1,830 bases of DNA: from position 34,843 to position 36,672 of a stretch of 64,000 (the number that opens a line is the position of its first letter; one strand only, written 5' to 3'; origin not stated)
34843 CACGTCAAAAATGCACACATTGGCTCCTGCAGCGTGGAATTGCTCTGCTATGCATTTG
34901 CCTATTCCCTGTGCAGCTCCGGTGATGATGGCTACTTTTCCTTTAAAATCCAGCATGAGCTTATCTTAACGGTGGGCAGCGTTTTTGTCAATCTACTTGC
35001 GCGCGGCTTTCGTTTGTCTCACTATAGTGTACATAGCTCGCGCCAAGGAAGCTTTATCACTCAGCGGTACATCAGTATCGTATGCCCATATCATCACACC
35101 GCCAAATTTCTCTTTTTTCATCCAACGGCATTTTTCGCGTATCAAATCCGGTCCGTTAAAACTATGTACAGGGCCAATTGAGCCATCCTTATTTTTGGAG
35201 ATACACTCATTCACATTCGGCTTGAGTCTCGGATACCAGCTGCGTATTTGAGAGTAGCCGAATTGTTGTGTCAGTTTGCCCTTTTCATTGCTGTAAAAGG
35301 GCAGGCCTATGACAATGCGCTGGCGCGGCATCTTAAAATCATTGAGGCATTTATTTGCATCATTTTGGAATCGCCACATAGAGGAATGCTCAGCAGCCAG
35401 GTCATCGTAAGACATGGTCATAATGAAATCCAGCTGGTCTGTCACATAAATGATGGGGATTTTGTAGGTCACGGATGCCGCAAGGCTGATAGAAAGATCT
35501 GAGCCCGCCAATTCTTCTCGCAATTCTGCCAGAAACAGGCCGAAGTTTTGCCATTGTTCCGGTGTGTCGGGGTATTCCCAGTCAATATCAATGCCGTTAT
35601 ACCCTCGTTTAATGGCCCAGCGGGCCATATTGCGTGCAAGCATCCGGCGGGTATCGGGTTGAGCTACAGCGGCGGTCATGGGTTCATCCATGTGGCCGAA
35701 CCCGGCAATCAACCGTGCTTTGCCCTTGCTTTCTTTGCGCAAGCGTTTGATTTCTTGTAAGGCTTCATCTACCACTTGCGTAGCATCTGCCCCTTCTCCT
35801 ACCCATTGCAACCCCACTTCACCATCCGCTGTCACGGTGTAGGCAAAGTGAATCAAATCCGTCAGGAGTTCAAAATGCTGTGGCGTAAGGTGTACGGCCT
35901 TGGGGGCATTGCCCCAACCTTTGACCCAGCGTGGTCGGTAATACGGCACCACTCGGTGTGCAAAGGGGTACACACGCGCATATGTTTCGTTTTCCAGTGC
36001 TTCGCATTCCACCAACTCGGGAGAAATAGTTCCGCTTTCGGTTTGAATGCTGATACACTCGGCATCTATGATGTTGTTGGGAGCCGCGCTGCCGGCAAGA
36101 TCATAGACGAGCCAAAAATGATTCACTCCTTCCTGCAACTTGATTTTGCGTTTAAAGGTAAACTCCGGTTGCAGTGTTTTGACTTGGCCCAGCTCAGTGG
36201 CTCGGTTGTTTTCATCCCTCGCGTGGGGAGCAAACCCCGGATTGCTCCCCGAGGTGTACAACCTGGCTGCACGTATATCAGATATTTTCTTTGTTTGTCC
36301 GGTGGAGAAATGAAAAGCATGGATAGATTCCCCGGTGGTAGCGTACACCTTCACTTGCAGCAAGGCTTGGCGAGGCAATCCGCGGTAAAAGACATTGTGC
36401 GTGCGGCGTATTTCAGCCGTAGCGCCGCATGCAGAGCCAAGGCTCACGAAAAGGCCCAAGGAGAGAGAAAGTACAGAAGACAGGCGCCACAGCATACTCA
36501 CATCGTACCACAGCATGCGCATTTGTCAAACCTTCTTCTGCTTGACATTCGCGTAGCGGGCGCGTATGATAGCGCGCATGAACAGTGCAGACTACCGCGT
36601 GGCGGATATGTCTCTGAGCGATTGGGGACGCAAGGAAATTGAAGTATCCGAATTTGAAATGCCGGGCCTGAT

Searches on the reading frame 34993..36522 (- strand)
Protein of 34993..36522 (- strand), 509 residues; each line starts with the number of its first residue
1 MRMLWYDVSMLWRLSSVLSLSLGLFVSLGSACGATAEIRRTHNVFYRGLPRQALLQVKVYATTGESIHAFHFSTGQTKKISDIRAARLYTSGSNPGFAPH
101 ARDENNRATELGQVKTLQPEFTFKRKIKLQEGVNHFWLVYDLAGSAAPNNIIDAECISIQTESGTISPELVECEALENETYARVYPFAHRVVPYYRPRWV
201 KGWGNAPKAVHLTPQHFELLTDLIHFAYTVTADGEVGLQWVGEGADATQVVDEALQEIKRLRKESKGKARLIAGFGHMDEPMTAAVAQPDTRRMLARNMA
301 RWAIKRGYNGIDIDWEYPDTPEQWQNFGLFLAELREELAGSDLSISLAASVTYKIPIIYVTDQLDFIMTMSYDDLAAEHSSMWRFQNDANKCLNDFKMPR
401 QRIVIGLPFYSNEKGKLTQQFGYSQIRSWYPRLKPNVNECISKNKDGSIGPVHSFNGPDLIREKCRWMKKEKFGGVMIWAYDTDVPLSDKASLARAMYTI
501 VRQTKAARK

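Call 12: search_protein_families(library=pfam, proteins=[window:34993-36522:-])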
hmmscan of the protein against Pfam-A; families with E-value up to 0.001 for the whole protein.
window:34993-36522:- (509 aa): 2 families
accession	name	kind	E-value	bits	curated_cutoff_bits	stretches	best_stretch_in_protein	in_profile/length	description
PF00704.34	Glyco_hydro_18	-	3.9e-26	92.9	29.6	1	217-484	20-317/317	Glycosyl hydrolases family 18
PF14873.11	BNR_assoc_N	-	5.4e-12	46.1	25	1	53-162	21-150/153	N-terminal domain of BNR-repeat neuraminidase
